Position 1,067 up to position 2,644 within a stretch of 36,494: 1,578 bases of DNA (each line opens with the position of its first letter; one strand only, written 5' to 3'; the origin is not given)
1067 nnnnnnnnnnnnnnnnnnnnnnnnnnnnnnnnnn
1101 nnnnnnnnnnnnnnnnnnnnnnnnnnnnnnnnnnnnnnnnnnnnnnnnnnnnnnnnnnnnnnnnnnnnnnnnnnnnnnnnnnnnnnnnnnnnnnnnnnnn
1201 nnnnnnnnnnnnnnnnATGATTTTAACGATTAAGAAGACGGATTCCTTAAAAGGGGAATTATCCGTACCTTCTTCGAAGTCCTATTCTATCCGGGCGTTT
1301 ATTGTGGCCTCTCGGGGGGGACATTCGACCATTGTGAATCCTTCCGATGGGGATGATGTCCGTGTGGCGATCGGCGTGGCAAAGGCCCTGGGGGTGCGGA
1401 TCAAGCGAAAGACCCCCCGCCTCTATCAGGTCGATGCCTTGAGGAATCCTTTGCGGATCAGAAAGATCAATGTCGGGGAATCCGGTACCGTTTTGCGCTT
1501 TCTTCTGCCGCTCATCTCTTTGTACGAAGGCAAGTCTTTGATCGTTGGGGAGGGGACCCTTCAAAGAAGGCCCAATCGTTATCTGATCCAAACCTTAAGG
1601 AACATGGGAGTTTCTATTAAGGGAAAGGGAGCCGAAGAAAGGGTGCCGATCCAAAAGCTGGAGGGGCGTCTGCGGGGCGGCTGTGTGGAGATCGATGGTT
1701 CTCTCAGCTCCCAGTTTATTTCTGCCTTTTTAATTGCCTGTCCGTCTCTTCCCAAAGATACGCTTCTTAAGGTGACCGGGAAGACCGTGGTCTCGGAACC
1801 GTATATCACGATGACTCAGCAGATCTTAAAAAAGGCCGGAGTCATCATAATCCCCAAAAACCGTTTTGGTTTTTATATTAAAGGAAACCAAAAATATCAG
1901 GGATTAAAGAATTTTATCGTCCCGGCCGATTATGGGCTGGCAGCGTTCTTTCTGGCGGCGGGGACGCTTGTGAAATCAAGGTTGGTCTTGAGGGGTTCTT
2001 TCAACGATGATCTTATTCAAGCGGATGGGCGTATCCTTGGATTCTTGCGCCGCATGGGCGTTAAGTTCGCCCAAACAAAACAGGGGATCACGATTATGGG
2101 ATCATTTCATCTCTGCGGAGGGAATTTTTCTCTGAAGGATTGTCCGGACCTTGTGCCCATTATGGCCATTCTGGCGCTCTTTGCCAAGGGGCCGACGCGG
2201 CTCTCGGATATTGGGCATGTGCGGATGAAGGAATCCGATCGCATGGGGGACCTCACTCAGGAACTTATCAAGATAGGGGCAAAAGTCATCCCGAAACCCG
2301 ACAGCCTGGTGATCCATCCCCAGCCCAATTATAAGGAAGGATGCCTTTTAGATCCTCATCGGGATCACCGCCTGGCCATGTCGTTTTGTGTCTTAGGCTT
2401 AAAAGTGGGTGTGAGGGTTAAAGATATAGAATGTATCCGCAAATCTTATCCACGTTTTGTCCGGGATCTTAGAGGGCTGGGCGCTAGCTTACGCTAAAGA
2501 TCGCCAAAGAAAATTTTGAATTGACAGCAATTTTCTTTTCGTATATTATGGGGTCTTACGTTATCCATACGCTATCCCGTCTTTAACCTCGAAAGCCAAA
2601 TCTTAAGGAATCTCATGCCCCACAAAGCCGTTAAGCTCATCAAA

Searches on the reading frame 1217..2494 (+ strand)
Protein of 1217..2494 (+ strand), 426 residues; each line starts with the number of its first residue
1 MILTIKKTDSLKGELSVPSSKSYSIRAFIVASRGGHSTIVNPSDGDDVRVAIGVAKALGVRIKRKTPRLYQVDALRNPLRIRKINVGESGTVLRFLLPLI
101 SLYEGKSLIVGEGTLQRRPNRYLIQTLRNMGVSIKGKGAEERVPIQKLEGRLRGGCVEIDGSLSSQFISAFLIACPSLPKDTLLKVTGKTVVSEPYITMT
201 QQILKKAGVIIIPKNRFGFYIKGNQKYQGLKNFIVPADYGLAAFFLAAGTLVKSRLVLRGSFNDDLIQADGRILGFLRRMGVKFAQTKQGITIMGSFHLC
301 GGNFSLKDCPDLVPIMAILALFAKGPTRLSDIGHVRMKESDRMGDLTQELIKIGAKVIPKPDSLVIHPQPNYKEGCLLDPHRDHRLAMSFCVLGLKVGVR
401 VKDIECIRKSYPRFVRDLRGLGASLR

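Call 21: find_encoding_contigs(protein=window:1217-2494:+, flank=10000, max_places=4)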
Protein window:1217-2494:+ (426 aa): 1 contig read that carries it; 1 place shown.
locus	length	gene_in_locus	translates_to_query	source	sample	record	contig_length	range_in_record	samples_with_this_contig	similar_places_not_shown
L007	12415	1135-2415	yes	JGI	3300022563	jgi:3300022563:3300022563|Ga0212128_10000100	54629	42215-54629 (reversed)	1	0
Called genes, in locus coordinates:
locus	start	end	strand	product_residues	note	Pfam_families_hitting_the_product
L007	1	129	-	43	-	?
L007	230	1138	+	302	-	-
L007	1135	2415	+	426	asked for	PF00275:EPSP_synthase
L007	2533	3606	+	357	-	PF06723:MreB_Mbl, PF00022:Actin, PF11104:PilM_2 (faint), PF00012:HSP70, PF14450:FtsA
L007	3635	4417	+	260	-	PF04085:MreC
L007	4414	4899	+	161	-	PF04093:MreD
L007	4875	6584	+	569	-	PF03717:PBP_dimer, PF00905:Transpeptidase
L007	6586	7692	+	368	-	PF01098:FTSW_RODA_SPOVE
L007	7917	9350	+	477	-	PF00672:HAMP, PF01590:GAF, PF13185:GAF_2, PF00990:GGDEF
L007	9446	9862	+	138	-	PF05157:MshEN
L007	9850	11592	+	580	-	PF05157:MshEN, PF00437:T2SSE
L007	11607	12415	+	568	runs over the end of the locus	PF05157:MshEN, PF00437:T2SSE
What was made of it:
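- Tried and rejected: The look-up returned only the JGI contig, which ends near the window start (call 21).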
